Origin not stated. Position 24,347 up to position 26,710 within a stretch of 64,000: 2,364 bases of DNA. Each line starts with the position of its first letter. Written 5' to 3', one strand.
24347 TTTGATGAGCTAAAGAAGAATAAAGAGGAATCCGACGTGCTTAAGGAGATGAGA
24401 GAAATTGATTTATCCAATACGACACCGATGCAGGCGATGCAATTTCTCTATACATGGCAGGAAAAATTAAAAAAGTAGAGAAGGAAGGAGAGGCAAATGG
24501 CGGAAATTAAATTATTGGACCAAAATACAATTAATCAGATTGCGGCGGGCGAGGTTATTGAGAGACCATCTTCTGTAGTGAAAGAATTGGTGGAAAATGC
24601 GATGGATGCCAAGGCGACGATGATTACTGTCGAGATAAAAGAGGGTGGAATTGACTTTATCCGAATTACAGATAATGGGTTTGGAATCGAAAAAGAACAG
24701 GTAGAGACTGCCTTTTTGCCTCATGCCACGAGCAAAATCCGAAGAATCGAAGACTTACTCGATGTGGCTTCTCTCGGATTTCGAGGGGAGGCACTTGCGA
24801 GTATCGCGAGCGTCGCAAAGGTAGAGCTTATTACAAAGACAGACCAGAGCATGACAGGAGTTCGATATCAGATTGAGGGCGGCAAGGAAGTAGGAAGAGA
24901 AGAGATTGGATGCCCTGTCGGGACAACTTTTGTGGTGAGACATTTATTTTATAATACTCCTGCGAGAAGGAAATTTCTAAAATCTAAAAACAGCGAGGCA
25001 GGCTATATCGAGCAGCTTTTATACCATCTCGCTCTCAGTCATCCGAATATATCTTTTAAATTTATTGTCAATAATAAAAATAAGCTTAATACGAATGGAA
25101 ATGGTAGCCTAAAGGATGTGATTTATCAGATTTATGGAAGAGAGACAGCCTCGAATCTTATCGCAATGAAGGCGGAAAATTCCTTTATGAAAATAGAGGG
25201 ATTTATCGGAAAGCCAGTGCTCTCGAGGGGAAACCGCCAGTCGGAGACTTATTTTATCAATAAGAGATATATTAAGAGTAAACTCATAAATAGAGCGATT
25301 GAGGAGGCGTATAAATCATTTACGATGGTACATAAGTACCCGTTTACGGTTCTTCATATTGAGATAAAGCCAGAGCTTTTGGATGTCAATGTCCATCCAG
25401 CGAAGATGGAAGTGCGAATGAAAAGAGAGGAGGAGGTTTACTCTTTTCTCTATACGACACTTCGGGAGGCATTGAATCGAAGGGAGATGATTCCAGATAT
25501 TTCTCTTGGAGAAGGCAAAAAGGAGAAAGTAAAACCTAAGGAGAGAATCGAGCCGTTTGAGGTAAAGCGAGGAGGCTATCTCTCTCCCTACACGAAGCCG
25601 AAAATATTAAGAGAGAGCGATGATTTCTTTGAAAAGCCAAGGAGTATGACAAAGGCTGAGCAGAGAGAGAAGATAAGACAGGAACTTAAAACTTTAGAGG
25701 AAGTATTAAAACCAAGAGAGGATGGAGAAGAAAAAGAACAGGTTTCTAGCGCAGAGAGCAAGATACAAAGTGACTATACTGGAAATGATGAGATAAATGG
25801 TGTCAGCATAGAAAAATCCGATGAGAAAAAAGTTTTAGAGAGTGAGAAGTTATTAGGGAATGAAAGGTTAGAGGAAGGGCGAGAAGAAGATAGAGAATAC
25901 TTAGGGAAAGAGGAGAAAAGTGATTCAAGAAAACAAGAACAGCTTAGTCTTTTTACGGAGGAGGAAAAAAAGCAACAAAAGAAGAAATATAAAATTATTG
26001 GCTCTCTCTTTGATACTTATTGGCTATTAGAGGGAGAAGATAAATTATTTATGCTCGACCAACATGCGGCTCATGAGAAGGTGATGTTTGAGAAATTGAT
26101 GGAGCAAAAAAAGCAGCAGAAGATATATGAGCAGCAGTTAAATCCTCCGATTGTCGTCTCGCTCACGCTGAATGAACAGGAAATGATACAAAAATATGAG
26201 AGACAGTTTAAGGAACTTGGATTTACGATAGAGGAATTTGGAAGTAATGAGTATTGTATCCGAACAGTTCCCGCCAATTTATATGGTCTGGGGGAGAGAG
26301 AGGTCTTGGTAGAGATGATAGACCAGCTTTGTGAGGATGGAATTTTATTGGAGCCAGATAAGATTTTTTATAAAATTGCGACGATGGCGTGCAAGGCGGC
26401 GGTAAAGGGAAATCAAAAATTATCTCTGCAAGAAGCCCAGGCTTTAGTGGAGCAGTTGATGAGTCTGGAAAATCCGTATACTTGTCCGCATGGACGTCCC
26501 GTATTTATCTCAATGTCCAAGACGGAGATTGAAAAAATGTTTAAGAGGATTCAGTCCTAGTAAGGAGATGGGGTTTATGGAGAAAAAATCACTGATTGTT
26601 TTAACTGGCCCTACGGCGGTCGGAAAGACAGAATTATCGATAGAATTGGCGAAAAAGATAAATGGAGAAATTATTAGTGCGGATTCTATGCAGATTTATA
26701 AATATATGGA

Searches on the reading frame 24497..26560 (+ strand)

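Call 40: search_protein_families(library=pfam, proteins=[window:24497-26560:+], max_evalue=0.001)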
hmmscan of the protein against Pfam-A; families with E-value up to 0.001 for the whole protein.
window:24497-26560:+ (687 aa): 4 families
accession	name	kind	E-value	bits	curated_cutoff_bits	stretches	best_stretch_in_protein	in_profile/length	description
PF01119.25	DNA_mis_repair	-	1.8e-40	137.7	26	1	209-326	1-118/119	DNA mismatch repair protein, C-terminal domain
PF08676.16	MutL_C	-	9.7e-33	113.3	25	1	501-642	1-142/142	MutL C terminal dimerisation domain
PF13589.12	HATPase_c_3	-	1.2e-11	45.2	25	1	25-127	4-106/137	Histidine kinase-, DNA gyrase B-, and HSP90-like ATPase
PF02518.31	HATPase_c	-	5.5e-07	30.4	26.4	1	22-78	4-63/111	Histidine kinase-, DNA gyrase B-, and HSP90-like ATPase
